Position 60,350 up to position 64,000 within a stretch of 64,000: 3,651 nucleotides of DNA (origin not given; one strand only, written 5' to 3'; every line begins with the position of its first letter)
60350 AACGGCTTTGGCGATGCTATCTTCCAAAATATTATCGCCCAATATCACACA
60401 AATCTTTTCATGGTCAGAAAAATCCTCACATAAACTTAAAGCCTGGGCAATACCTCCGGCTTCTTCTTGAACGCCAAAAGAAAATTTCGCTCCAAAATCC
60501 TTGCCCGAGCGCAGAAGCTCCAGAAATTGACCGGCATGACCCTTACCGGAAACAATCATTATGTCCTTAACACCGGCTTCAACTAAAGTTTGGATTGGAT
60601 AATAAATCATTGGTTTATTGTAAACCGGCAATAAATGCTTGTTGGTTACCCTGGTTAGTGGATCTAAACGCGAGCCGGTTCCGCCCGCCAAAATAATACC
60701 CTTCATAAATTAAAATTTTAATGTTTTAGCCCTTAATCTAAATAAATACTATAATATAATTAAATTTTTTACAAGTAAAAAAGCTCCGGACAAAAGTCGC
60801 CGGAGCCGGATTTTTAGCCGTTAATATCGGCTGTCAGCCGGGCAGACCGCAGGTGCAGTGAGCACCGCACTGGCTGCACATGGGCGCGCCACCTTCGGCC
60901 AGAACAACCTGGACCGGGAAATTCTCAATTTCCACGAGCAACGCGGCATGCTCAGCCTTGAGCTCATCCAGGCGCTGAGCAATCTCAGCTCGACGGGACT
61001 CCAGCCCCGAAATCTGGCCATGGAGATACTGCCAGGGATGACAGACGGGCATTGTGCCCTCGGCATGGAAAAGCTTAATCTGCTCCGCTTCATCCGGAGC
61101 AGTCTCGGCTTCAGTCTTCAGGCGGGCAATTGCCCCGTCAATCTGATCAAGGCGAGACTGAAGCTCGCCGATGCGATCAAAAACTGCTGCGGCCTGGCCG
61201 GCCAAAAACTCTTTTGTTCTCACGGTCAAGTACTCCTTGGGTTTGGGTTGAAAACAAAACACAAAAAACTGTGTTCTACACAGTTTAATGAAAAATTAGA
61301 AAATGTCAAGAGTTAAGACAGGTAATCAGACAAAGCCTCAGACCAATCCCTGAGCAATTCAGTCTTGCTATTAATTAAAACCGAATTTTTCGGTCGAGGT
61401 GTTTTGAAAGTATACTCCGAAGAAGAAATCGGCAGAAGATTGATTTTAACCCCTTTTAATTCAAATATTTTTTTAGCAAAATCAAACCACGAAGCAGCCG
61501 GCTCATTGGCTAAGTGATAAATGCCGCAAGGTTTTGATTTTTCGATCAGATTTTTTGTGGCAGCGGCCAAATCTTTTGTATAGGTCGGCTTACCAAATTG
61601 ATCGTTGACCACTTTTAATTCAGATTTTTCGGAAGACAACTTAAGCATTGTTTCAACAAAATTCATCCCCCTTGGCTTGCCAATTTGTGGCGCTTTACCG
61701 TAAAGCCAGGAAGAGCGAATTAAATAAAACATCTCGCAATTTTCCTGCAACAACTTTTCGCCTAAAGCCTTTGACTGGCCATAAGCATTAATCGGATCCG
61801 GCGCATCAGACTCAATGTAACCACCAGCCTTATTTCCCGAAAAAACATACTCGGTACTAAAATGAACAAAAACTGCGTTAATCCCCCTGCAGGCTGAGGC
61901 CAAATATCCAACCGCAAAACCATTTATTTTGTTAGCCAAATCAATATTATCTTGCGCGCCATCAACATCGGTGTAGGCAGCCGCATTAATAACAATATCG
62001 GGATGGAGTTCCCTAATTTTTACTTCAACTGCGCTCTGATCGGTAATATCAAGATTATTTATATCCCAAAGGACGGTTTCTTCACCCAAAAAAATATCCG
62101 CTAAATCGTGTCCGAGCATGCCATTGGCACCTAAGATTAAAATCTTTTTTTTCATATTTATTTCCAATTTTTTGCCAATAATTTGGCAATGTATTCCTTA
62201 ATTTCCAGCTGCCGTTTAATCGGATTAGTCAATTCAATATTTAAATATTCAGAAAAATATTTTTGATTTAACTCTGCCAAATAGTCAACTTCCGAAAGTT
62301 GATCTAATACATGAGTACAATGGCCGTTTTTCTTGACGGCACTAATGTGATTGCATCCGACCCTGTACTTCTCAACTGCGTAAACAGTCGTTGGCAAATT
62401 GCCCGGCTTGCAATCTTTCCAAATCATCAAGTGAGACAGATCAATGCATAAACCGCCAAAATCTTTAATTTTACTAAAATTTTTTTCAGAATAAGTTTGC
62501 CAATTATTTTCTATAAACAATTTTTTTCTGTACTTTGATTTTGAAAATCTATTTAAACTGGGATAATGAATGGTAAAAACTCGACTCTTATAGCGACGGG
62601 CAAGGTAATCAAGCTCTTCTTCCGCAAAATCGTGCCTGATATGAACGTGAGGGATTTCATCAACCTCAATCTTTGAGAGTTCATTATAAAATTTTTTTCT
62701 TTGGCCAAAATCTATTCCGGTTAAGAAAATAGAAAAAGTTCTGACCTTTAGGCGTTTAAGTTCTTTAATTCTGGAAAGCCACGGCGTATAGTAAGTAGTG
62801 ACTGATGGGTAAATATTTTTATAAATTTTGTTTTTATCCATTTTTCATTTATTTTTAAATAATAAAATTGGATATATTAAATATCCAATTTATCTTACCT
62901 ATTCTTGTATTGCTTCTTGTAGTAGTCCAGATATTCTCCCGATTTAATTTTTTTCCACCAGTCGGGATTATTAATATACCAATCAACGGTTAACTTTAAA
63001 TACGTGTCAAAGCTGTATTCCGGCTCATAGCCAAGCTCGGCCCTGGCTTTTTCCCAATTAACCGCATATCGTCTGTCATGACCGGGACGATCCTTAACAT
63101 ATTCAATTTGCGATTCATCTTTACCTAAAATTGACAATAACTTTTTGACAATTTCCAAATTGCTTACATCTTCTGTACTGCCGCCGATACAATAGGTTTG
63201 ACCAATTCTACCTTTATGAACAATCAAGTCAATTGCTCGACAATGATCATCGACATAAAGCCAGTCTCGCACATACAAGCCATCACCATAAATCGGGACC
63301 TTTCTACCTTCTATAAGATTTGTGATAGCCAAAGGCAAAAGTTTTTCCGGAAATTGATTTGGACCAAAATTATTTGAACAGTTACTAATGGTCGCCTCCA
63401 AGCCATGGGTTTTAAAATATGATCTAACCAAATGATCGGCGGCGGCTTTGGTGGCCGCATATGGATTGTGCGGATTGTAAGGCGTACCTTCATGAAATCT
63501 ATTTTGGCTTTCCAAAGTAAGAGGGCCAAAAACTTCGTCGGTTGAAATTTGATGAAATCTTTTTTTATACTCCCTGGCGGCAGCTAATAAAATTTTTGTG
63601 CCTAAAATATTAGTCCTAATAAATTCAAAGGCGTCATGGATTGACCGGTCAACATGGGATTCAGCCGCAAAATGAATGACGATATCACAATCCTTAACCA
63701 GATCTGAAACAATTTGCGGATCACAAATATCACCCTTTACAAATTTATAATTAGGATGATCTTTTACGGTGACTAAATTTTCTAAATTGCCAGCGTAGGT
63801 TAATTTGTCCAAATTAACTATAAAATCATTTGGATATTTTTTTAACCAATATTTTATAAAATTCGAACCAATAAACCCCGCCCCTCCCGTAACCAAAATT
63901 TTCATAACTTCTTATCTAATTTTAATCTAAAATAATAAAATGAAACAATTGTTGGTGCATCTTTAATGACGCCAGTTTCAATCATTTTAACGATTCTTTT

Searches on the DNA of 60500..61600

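Call 57: search_rna_families(source=window, start=60500, end=61600, threshold=evalue, max_evalue=1)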
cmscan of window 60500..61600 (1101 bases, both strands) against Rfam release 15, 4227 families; matches with E-value up to 1: 2.
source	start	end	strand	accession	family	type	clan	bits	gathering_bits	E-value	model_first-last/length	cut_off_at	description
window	61253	61289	+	RF01376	CRISPR-DR63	Gene; CRISPR;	CL00015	24.3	37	0.4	1-37/37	no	CRISPR RNA direct repeat element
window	60585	60723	+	RF00290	BaMV_CRE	Cis-reg;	-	22.6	100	0.021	1-140/140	no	Bamboo mosaic potexvirus (BaMV) cis-regulatory element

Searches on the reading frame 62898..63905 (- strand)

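Call 55: search_protein_families(library=pfam, proteins=[window:62898-63905:-], max_evalue=0.001)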
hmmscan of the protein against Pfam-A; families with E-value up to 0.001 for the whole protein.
window:62898-63905:- (336 aa): 7 families
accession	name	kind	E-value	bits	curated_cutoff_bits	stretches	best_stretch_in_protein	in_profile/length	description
PF16363.11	GDP_Man_Dehyd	-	1.3e-80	271.8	27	1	4-304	1-330/332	GDP-mannose 4,6 dehydratase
PF01370.27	Epimerase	-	3.8e-64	216.8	20.9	1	3-241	1-240/240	NAD dependent epimerase/dehydratase family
PF07993.18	NAD_binding_4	-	1e-17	64.6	20.1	1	5-178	1-206/258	Male sterility protein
PF01073.25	3Beta_HSD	-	4.3e-17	62.5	22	1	4-220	1-220/280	3-beta hydroxysteroid dehydrogenase/isomerase family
PF02719.21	Polysacc_synt_2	-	6.8e-17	62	20.2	1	3-129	1-135/293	Polysaccharide biosynthesis protein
PF04321.23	RmlD_sub_bind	-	3.5e-15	56.3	27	1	1-167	1-143/287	RmlD substrate binding domain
PF13460.12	NAD_binding_10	-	3.6e-08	33.9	27.2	1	37-162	25-133/184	NAD(P)H-binding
